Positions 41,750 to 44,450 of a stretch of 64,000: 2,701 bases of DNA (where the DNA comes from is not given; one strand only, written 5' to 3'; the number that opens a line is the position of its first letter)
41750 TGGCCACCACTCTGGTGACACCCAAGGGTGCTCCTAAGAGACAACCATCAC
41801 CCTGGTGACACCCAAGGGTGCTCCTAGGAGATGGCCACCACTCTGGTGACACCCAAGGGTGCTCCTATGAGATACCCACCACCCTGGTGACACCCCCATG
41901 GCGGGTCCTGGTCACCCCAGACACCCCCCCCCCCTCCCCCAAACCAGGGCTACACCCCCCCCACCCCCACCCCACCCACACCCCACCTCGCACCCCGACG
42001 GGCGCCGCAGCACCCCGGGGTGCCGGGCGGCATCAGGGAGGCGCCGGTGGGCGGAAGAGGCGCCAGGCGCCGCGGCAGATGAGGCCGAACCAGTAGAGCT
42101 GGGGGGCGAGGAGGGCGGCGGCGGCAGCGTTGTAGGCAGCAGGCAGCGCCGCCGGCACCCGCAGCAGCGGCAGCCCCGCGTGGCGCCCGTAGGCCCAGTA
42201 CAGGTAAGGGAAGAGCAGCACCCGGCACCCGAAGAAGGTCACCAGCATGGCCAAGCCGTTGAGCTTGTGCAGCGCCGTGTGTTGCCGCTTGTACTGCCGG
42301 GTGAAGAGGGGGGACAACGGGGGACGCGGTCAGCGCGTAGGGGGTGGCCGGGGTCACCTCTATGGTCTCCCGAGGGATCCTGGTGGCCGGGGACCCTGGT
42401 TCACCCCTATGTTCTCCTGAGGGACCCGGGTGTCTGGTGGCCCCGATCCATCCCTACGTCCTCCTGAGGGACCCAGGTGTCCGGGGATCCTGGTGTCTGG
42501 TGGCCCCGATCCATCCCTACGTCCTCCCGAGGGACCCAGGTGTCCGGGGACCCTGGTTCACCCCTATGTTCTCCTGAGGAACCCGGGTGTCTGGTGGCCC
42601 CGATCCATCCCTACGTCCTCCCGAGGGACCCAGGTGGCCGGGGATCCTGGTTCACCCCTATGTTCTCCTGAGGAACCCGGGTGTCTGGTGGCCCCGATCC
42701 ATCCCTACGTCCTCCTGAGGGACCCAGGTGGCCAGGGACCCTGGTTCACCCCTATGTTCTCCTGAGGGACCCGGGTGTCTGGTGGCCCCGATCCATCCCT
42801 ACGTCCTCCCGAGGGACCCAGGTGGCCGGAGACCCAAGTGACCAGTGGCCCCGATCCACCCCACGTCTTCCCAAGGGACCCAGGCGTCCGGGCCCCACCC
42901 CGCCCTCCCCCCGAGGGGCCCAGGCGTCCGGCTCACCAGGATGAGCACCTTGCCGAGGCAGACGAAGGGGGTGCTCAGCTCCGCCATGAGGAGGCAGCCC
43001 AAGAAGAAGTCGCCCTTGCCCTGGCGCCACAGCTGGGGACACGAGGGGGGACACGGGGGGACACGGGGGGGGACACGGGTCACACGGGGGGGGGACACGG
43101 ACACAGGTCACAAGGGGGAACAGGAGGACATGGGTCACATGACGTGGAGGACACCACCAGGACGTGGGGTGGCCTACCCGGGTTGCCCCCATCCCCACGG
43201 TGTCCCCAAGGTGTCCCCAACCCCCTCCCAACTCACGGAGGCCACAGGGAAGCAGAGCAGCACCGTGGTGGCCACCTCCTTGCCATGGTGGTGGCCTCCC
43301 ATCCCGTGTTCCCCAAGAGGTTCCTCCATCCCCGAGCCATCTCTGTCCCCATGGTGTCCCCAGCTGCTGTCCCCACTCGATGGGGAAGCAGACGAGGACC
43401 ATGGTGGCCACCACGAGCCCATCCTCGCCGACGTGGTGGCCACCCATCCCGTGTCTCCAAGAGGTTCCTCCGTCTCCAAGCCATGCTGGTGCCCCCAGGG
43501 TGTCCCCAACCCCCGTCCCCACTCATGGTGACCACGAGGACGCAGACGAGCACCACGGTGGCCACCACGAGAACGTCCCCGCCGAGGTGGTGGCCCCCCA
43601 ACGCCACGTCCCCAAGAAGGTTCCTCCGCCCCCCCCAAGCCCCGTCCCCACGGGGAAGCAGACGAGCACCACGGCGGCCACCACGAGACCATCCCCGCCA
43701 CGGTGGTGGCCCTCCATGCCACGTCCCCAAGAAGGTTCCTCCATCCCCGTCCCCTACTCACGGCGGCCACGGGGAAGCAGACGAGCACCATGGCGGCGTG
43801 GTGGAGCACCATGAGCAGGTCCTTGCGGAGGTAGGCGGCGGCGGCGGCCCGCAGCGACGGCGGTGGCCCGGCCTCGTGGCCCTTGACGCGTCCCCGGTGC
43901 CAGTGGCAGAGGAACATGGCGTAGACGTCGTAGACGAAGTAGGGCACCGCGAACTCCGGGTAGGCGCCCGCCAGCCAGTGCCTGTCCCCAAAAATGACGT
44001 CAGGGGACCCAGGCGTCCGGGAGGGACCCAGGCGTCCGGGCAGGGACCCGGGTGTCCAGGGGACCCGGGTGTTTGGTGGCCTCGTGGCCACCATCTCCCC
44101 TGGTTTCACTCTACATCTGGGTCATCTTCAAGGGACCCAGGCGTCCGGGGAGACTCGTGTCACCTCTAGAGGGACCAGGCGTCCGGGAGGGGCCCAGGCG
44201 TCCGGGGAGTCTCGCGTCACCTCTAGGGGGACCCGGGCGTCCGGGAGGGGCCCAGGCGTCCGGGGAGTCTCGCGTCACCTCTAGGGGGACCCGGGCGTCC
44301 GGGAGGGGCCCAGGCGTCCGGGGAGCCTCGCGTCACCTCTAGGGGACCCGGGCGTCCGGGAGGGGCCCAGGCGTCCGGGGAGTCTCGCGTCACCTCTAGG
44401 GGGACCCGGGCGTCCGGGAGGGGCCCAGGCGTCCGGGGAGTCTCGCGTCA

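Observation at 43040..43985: The same junction-duplication pattern on the opposite strand in TLCD3B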

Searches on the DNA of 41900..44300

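Call 51: search_rna_families(source=window, start=41900, end=44300, threshold=evalue, max_evalue=1)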
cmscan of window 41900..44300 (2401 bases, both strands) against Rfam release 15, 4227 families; matches with E-value up to 1: 1.
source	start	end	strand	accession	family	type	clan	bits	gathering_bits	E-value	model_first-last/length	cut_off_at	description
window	42108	42162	-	RF01059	mir-598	Gene; miRNA;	-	20.9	69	0.43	1-80/80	no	mir-598 microRNA precursor family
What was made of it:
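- On Known structured RNA families (Rfam 15): In 41900-44300 the only hit is mir-598 at 20.9 bits against a gathering score of 69, at 42108-42162, outside the array (call 51).
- Tried and rejected: A scan of 41900-44300 found nothing relevant (call 51).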
